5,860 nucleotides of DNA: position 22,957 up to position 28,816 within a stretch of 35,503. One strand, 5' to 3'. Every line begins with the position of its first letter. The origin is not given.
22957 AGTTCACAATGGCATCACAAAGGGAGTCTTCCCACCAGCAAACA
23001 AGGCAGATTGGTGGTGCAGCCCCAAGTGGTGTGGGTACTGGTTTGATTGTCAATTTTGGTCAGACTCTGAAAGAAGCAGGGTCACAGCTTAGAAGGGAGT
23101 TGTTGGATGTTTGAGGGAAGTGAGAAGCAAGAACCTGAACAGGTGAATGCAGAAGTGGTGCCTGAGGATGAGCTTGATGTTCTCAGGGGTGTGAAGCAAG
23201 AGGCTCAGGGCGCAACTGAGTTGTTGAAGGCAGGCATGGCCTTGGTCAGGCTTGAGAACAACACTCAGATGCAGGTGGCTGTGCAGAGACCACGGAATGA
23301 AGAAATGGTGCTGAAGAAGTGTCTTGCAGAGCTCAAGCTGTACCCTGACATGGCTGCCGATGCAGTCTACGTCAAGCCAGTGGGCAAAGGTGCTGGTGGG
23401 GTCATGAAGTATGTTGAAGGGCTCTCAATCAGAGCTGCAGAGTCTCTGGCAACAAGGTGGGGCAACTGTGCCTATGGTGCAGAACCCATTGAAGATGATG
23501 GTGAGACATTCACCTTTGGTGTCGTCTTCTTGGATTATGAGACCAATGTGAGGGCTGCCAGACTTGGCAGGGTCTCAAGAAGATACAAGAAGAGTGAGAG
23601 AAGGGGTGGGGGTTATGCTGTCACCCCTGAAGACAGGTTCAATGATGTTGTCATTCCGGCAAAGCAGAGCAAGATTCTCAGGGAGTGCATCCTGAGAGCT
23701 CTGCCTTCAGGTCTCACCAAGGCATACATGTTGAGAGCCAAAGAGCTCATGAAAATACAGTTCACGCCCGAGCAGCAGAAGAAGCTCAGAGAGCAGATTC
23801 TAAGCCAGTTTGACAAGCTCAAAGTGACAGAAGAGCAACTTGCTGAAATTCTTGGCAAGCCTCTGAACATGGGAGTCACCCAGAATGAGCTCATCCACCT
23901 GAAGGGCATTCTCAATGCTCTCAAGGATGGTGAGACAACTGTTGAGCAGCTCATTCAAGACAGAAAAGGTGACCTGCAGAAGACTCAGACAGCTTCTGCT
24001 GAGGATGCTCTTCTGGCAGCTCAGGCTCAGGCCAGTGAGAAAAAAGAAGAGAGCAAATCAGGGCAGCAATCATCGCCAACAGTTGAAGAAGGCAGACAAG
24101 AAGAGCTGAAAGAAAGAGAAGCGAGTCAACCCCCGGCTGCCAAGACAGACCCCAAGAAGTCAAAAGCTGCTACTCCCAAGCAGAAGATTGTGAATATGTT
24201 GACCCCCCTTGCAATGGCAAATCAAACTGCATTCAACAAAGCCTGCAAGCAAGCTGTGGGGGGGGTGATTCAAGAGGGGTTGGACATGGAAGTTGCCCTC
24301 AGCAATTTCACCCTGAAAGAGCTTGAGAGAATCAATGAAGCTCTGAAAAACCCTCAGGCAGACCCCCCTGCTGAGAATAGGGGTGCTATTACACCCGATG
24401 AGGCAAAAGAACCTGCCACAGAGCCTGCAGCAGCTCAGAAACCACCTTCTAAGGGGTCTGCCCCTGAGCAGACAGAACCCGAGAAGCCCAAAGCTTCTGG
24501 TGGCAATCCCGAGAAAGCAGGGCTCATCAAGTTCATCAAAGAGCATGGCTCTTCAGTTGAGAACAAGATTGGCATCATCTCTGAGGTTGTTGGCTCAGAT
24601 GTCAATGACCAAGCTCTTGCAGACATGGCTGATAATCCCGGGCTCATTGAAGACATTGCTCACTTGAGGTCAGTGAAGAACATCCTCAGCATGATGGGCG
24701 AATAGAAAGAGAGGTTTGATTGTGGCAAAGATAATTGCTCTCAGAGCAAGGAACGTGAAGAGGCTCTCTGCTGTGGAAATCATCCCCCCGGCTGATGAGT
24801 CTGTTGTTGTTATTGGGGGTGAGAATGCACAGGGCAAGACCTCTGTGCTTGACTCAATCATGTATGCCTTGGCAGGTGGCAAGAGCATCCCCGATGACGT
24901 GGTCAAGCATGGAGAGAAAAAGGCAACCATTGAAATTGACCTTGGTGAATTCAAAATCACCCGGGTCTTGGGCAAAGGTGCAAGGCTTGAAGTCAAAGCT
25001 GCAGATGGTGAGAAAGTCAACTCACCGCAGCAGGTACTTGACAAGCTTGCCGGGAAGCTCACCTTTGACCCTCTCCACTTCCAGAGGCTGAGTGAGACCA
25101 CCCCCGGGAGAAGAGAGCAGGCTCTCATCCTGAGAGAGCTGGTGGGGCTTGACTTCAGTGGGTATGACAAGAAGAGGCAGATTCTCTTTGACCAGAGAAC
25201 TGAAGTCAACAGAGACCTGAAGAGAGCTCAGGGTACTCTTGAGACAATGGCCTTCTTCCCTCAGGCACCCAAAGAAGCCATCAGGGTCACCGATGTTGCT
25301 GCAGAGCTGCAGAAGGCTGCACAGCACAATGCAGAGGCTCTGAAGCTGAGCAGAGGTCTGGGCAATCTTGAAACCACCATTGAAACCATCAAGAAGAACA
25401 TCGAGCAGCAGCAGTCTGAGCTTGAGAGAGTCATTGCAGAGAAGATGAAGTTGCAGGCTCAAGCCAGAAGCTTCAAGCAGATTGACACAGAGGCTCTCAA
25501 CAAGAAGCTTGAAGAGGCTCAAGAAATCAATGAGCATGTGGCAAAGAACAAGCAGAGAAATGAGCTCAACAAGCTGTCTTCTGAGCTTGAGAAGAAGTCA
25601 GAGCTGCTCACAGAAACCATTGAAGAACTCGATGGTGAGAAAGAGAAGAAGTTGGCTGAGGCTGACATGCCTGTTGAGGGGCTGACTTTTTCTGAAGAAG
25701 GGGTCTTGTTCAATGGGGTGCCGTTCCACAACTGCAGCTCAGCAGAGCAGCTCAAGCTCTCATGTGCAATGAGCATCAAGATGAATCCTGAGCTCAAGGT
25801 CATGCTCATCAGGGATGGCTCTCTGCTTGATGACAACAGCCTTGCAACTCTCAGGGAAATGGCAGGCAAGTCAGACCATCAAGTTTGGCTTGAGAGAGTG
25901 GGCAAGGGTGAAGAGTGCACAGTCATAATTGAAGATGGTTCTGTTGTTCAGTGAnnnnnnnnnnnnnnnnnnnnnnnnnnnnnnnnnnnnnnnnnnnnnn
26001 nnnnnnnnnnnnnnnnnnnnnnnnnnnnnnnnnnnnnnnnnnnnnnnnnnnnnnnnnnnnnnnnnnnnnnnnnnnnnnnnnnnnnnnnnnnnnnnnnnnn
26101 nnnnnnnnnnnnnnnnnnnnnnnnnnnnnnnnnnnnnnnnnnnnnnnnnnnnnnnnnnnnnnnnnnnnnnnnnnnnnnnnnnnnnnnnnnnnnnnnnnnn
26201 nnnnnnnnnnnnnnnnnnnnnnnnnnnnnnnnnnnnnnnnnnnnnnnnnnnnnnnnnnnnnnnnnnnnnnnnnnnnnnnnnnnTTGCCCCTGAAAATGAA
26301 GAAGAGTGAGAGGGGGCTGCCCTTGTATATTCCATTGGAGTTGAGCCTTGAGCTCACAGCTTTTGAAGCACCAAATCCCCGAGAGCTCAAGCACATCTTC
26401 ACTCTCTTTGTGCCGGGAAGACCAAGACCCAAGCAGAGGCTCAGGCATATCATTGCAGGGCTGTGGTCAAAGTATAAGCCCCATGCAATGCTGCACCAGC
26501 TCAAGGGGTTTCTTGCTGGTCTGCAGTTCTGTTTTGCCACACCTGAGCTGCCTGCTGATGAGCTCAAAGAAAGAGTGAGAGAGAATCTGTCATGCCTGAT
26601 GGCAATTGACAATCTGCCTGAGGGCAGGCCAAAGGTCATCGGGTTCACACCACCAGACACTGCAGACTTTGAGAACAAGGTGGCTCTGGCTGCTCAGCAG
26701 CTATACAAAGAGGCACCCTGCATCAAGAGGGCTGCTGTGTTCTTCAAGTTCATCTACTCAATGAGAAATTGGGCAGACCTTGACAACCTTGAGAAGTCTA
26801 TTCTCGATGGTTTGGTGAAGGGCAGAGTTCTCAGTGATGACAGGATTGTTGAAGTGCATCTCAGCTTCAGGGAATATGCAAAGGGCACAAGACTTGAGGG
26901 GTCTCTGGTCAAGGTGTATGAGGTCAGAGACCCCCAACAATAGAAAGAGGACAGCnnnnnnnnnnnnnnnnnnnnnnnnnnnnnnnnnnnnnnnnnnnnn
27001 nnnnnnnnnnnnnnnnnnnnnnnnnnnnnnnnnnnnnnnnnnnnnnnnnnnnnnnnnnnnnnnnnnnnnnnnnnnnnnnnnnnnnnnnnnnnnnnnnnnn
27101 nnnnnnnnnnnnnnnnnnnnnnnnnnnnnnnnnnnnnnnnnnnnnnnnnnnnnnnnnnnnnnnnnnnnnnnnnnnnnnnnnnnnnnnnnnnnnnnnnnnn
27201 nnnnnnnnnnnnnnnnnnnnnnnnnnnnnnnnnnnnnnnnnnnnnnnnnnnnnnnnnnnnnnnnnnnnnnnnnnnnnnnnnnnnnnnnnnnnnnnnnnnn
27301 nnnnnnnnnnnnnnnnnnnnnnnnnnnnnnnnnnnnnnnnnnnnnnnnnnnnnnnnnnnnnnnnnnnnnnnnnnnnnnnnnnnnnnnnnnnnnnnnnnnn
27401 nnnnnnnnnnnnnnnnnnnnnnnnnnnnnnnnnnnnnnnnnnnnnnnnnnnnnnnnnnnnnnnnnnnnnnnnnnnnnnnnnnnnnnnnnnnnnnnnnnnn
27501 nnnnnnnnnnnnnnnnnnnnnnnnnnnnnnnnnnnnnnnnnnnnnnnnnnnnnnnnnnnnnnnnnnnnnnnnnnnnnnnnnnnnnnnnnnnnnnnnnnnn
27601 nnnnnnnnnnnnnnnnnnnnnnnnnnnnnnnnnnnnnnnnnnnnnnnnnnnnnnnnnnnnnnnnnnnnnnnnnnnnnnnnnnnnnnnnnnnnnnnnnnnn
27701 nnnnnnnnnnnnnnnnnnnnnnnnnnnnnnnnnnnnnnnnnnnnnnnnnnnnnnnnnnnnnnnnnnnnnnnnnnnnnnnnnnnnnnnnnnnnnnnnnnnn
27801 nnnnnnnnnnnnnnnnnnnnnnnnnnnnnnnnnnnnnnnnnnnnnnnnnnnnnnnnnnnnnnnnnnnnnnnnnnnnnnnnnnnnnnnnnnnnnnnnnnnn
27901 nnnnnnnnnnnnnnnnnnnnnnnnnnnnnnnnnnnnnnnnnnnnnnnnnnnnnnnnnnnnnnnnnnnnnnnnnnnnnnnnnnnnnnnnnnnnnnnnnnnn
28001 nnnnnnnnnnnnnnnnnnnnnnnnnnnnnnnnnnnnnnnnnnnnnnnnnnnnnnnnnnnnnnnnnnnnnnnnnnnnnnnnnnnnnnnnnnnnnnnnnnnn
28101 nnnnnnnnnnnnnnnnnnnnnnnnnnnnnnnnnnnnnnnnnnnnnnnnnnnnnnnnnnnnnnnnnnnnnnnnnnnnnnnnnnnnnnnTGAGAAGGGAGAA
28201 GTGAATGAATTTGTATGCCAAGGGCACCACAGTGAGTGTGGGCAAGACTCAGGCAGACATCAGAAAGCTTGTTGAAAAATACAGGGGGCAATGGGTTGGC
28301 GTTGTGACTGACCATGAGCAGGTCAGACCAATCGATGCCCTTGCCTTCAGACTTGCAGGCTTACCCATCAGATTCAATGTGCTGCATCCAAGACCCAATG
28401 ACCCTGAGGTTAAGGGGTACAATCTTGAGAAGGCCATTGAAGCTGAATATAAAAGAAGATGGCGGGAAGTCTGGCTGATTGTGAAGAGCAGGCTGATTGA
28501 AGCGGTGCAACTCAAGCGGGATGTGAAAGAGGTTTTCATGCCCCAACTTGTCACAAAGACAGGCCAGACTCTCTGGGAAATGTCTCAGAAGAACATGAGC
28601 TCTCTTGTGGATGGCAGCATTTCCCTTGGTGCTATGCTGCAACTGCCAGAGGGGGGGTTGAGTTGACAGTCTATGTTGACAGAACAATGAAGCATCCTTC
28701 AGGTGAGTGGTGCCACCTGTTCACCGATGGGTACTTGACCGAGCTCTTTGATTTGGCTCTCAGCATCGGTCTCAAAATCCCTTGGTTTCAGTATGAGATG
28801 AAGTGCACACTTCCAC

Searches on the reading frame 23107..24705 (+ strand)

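Call 53: search_protein_families(library=phrogs, proteins=[window:23107-24705:+], max_evalue=0.001)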
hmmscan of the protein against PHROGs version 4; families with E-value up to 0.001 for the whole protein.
window:23107-24705:+ (532 aa): 1 family
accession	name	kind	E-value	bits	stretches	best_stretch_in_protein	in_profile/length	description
phrog_3657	-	unknown function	1.3e-40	140.3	1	50-313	33-283/289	-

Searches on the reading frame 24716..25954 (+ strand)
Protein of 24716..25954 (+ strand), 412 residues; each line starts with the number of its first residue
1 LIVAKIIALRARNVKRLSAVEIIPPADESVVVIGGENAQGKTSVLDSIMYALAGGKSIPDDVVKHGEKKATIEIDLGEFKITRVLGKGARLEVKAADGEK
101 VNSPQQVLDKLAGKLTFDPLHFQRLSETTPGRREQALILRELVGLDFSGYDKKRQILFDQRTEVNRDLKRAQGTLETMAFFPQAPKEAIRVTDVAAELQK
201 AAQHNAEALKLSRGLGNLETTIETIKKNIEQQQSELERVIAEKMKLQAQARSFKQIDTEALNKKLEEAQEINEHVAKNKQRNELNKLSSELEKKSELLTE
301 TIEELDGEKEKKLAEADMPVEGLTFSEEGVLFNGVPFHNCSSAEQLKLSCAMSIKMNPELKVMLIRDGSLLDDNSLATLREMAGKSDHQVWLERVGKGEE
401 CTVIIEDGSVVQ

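Call 53: search_protein_families(library=phrogs, proteins=[window:24716-25954:+], max_evalue=0.001)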
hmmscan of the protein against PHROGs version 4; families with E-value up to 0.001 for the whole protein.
window:24716-25954:+ (412 aa): 5 families
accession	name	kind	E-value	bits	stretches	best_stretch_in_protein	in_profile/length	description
phrog_1499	-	unknown function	1.6e-86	292.2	1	5-411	4-424/427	-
phrog_77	-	DNA, RNA and nucleotide metabolism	1e-07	31.9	1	5-84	297-384/967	SbcC-like subunit of palindrome specific endonuclease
phrog_8323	-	unknown function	2e-05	24.4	0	10-80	55-121/623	-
phrog_28217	-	DNA, RNA and nucleotide metabolism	8.9e-05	22.1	1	5-75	2-73/806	DNA repair exonuclease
phrog_19980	-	unknown function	0.0009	18.6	0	27-57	26-56/1068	-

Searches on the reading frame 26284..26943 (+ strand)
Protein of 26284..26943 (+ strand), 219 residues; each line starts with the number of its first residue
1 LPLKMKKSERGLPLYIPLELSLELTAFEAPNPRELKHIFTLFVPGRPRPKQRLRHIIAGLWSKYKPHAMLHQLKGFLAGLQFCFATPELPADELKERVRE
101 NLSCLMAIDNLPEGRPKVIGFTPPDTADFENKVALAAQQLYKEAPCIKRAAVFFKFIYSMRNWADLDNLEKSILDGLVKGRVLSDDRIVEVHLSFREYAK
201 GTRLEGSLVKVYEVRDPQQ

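Call 53: search_protein_families(library=phrogs, proteins=[window:26284-26943:+], max_evalue=0.001)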
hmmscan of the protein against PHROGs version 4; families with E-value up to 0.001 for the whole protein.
window:26284-26943:+ (219 aa): 4 families
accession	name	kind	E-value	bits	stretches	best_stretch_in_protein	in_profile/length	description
phrog_140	-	DNA, RNA and nucleotide metabolism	1.5e-11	45.4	1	109-214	46-168/219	RusA-like Holliday junction resolvase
phrog_34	-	DNA, RNA and nucleotide metabolism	2.6e-07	31.6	1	128-205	109-188/259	RusA-like Holliday junction resolvase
phrog_11894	-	DNA, RNA and nucleotide metabolism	9.9e-05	23.6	1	142-189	51-98/122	RusA-like Holliday junction resolvase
phrog_1532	-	unknown function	0.00083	20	0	164-205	24-66/80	-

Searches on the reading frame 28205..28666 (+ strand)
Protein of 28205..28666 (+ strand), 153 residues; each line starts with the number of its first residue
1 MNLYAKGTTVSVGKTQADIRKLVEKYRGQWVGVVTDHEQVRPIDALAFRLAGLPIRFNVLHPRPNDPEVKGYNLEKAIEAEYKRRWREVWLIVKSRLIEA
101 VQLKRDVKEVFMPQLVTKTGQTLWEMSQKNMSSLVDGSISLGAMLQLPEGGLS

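Call 53: search_protein_families(library=phrogs, proteins=[window:28205-28666:+], max_evalue=0.001)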
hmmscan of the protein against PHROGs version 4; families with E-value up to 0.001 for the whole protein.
window:28205-28666:+ (153 aa): 1 family
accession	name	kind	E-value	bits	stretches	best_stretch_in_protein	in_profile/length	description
phrog_17260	-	unknown function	3.4e-10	41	1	1-124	1-129/158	-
